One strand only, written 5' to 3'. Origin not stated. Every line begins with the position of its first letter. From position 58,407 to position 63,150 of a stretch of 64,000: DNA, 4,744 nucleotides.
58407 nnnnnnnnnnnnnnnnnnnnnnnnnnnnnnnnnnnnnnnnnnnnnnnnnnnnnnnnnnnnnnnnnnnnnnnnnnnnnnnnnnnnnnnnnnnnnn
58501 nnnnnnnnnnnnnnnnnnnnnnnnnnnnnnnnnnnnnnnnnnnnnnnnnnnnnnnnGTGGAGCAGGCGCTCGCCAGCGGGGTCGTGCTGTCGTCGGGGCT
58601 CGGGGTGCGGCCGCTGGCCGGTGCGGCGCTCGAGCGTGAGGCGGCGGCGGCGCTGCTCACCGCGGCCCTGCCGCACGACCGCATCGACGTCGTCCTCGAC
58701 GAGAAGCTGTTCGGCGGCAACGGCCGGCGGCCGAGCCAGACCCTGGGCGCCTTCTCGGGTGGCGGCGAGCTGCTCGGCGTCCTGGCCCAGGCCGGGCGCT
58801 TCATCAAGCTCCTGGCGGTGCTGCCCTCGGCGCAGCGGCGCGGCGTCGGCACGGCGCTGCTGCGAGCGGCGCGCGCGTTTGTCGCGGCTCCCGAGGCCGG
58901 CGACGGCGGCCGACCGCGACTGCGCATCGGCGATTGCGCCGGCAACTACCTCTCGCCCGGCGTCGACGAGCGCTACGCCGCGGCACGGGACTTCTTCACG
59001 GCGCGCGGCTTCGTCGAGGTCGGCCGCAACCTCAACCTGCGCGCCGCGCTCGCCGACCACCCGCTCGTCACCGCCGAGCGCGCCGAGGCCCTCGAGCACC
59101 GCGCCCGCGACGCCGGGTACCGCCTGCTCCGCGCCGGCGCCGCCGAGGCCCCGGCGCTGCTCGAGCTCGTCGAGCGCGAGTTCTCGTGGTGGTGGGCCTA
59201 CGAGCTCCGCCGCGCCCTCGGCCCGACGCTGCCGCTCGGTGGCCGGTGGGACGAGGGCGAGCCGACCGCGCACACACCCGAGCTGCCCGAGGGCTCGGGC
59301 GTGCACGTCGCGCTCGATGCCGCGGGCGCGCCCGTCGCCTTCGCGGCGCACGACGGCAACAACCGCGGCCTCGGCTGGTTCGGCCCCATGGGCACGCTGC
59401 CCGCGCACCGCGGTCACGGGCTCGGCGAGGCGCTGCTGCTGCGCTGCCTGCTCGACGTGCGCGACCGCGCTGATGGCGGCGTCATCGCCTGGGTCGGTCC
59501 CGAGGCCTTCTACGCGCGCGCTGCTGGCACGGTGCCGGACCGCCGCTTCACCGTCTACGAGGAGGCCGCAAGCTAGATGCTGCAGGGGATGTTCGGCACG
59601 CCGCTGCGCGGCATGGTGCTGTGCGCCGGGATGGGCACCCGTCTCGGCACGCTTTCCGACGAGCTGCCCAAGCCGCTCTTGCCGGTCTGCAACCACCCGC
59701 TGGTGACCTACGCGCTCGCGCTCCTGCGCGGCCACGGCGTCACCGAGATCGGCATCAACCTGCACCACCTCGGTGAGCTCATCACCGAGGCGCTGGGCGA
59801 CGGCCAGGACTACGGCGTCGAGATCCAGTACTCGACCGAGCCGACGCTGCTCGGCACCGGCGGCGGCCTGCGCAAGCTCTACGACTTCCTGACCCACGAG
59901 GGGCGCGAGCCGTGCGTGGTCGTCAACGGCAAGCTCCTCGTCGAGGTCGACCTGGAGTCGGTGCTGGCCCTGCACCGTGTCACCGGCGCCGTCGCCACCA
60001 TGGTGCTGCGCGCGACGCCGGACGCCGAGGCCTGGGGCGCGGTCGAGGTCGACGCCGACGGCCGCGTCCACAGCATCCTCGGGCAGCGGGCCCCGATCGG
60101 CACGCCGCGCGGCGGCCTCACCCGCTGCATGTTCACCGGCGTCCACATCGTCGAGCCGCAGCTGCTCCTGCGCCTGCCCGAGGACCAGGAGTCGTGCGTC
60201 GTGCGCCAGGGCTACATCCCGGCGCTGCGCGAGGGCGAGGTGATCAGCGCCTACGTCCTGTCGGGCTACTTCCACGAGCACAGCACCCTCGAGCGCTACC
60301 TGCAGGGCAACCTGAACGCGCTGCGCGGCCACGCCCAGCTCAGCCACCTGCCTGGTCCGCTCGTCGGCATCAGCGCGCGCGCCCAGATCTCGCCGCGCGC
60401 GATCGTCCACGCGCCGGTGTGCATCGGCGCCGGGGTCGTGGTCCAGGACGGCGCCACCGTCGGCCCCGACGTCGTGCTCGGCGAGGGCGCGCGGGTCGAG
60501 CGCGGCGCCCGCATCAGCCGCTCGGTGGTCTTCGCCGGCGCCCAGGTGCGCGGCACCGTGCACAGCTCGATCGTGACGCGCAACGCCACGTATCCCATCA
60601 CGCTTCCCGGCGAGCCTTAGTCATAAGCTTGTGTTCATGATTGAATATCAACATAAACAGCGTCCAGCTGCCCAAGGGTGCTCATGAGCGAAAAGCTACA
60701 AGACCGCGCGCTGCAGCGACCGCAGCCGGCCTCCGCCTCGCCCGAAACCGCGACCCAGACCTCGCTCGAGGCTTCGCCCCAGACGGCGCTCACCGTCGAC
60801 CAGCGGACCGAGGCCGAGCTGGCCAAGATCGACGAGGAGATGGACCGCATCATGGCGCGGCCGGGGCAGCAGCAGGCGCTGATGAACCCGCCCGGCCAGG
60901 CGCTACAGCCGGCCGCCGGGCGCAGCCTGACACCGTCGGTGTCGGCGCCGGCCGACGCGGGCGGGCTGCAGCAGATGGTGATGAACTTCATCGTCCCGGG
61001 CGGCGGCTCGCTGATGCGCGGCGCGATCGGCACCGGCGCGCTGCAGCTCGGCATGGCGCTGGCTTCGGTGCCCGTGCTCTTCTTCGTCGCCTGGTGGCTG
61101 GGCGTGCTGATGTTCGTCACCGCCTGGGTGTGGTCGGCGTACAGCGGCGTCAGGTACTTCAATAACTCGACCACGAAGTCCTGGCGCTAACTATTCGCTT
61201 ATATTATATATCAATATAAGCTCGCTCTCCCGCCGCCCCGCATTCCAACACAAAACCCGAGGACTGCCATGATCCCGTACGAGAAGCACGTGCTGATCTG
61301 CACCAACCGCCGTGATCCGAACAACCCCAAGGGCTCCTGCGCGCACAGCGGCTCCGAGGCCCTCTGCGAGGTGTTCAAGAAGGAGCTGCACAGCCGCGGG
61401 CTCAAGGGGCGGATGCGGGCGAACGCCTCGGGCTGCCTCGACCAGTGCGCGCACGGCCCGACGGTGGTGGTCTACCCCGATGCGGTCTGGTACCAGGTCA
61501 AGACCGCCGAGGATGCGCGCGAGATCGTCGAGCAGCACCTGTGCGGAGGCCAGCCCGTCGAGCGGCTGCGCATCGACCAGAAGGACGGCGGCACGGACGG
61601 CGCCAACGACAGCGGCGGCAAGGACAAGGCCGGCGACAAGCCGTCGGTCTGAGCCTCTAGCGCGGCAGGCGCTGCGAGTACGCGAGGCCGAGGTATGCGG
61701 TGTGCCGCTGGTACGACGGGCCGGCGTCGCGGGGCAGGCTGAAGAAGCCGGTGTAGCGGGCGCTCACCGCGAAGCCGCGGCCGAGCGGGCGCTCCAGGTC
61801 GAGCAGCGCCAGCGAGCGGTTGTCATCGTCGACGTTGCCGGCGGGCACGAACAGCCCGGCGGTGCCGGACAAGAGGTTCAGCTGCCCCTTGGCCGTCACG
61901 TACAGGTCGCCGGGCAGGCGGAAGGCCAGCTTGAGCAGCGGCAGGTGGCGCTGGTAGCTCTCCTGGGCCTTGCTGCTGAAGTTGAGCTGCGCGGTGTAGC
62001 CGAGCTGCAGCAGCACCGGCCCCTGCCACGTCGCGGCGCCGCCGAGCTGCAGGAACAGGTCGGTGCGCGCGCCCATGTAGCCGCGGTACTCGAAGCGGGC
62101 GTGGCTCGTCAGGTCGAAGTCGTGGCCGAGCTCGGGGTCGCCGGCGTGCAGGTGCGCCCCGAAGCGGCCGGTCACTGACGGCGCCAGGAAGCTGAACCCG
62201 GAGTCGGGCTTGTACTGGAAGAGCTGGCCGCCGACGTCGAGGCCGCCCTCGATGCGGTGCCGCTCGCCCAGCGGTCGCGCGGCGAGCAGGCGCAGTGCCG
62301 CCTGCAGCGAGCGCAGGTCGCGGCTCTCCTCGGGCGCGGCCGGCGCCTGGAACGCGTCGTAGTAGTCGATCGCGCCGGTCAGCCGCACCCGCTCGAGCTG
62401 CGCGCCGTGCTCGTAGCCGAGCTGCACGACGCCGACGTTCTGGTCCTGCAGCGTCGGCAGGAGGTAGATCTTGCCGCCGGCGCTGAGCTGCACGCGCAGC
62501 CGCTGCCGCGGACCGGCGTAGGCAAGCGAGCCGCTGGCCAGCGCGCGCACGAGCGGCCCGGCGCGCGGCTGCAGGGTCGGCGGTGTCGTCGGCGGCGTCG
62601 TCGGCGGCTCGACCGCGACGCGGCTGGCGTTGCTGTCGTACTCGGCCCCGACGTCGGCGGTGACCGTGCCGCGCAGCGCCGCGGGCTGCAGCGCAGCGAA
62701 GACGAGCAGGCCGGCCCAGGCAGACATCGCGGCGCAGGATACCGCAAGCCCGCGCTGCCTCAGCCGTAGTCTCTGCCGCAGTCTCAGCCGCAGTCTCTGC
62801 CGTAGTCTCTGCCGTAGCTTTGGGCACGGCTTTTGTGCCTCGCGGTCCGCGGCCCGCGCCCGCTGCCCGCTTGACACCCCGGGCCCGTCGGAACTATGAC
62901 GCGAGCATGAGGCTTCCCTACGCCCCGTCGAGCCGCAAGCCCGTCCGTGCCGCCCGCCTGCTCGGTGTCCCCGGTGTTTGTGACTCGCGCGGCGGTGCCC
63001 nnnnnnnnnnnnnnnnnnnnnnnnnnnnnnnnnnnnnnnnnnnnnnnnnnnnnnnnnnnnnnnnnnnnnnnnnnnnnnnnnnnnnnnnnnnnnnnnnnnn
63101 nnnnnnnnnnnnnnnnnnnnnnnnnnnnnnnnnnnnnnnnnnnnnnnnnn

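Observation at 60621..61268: Small tail-anchor-like membrane protein gene bracketed by AT-rich direct repeats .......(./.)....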

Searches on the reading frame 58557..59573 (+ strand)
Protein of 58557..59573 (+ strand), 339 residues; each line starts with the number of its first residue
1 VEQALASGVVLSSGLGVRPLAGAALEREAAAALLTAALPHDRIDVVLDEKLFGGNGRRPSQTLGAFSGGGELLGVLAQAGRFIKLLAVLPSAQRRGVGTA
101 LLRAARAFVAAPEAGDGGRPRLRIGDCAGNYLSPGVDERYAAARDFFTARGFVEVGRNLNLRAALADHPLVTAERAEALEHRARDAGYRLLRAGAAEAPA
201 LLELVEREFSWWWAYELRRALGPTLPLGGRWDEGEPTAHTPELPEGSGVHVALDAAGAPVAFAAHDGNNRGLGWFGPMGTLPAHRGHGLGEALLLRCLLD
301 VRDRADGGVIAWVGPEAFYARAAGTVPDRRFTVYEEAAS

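Call 7: search_protein_families(library=pfam, proteins=[window:58557-59573:+], max_evalue=0.01)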
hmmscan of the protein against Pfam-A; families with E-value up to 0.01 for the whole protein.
window:58557-59573:+ (339 aa): 4 families
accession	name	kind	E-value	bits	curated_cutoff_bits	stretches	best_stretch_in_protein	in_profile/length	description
PF13508.13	Acetyltransf_7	-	7.5e-13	49.1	27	2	83-154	29-84/84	Acetyltransferase (GNAT) domain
PF00583.31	Acetyltransf_1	-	3.6e-10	40.6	20.7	2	229-307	14-92/116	Acetyltransferase (GNAT) family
PF13673.13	Acetyltransf_10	-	5.5e-06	26.8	23.6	1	63-109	34-80/128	Acetyltransferase (GNAT) domain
PF08445.16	FR47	-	0.00053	20.4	22.1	0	75-105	16-46/86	FR47-like protein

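Call 31: search_protein_families(library=ncbifam, proteins=[window:58557-59573:+], max_evalue=0.01)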
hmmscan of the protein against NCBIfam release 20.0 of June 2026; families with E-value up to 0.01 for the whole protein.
window:58557-59573:+ (339 aa): 2 families
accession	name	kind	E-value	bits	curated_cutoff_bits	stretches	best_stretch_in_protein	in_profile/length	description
TIGR03448.1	mycothiol_MshD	equivalog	0.00091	18.6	163.1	0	72-107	58-98/294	mycothiol synthase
NF000482.1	AAC_3_XI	exception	0.0023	17.8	300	0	281-308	84-111/148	aminoglycoside N-acetyltransferase AAC(3)-XI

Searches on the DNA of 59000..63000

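Call 16: search_rna_families(source=window, start=59000, end=63000, threshold=evalue, max_evalue=1)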
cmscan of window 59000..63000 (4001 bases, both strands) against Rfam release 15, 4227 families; matches with E-value up to 1: 0.
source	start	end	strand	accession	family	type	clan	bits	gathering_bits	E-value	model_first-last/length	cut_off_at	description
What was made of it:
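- On Known structured RNA (Rfam): 0 matches at E<=1 in 59000-63000 (call 16).
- Tried and rejected: Nothing (call 16).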

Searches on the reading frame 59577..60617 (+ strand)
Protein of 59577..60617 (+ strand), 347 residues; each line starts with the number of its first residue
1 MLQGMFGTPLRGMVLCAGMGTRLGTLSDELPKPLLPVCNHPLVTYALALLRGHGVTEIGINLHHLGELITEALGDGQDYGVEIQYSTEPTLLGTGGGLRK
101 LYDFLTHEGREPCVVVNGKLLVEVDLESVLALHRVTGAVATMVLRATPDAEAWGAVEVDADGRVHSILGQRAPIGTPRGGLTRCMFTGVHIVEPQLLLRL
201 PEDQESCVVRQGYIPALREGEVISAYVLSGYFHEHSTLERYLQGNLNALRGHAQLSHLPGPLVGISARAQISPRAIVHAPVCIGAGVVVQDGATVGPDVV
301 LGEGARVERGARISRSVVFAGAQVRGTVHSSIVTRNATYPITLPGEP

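Call 7: search_protein_families(library=pfam, proteins=[window:59577-60617:+], max_evalue=0.01)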
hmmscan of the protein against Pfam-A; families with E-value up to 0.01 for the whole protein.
window:59577-60617:+ (347 aa): 5 families
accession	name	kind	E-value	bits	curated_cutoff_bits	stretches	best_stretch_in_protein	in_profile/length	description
PF00483.29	NTP_transferase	-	4.7e-24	85.8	21.2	1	12-167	2-160/245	Nucleotidyl transferase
PF12804.13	NTP_transf_3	-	1.6e-08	35.4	27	1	12-116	1-92/160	MobA-like NTP transferase domain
PF00132.30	Hexapep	-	1.3e-07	31.4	27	2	283-314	4-35/36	Bacterial transferase hexapeptide (six repeats)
PF25084.1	LbH_EIF2B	-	0.00027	21.4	54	1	269-337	10-79/105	EIF2B subunit epsilon LbH domain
PF25087.1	GMPPB_C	-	0.01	16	39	0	294-327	18-51/110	GMPPB C-terminal domain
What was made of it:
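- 59577..60620 (+): Upstream gene: sugar-1-phosphate nucleotidyltransferase with a C-terminal left-handed beta-helix (347 aa). Pfam NTP_transferase 4.7e-24 and Hexapep (call 7).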

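Call 31: search_protein_families(library=ncbifam, proteins=[window:59577-60617:+], max_evalue=0.01)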
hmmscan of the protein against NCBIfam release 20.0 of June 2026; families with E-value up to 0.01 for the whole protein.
window:59577-60617:+ (347 aa): 37 families (the best 25 are shown)
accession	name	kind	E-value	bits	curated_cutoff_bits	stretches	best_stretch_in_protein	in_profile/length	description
NF052502.1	man1P_GTase_Rv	exception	3.3e-50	170.9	440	1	13-327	4-310/352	mannose-1-phosphate guanylyltransferase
NF045761.1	NAMPUrTaseMurU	equivalog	3e-34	118.8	250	1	11-205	2-186/226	N-acetylmuramate alpha-1-phosphate uridylyltransferase MurU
TIGR03992.1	Arch_glmU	subfamily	2.2e-25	89.4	292.1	2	12-169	3-151/393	bifunctional sugar-1-phosphate nucleotidylyltransferase/acetyltransferase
TIGR01208.1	rmlA_long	equivalog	1.7e-23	83.1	320.25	2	12-166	2-154/353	glucose-1-phosphate thymidylyltransferase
NF049965.1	GlMnHpPGnyltfHddC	equivalog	8.3e-20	71.4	300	1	12-167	3-149/221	D-glycero-D-manno-heptose 1-phosphate guanosyltransferase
TIGR02091.1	glgC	equivalog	2.4e-15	56.5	424.9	1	12-337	3-354/364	glucose-1-phosphate adenylyltransferase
TIGR01207.1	rmlA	equivalog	8.2e-15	54.7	360.65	1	11-167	1-156/286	glucose-1-phosphate thymidylyltransferase RfbA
NF041313.1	UDPGP_AglF_Halo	equivalog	1.1e-14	54.5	400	1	11-170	2-158/234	UTP--glucose-1-phosphate uridylyltransferase AglF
NF003670.0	PRK05293.1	equivalog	1.8e-14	53.5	470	1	12-337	7-350/382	glucose-1-phosphate adenylyltransferase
TIGR01173.1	glmU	equivalog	3.2e-14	52.6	366.85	1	13-196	4-176/452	bifunctional UDP-N-acetylglucosamine diphosphorylase/glucosamine-1-phosphate N-acetyltransferase GlmU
NF010935.0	PRK14355.1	equivalog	8.5e-14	51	718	1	12-196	6-182/459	bifunctional UDP-N-acetylglucosamine diphosphorylase/glucosamine-1-phosphate N-acetyltransferase GlmU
TIGR02623.1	G1P_cyt_trans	equivalog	9.1e-13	48.2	300.25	2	94-239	106-236/255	glucose-1-phosphate cytidylyltransferase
NF010934.1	PRK14354.1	equivalog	1.7e-12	46.6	450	1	13-334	3-317/447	bifunctional UDP-N-acetylglucosamine diphosphorylase/glucosamine-1-phosphate N-acetyltransferase GlmU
NF010938.0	PRK14358.1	equivalog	3.8e-12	45.5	500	1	9-173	7-164/481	bifunctional N-acetylglucosamine-1-phosphate uridyltransferase/glucosamine-1-phosphate acetyltransferase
NF045697.1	MurNAcPUrMurU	equivalog_domain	2.6e-11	43.4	370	1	13-203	1-186/229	N-acetylmuramate alpha-1-phosphate uridylyltransferase MurU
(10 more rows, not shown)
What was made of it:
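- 59577..60620 (+): NCBIfam mannose-1-P guanylyltransferase-like 3.3e-50 and MurU-like 3e-34, both below cut-off (call 31).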
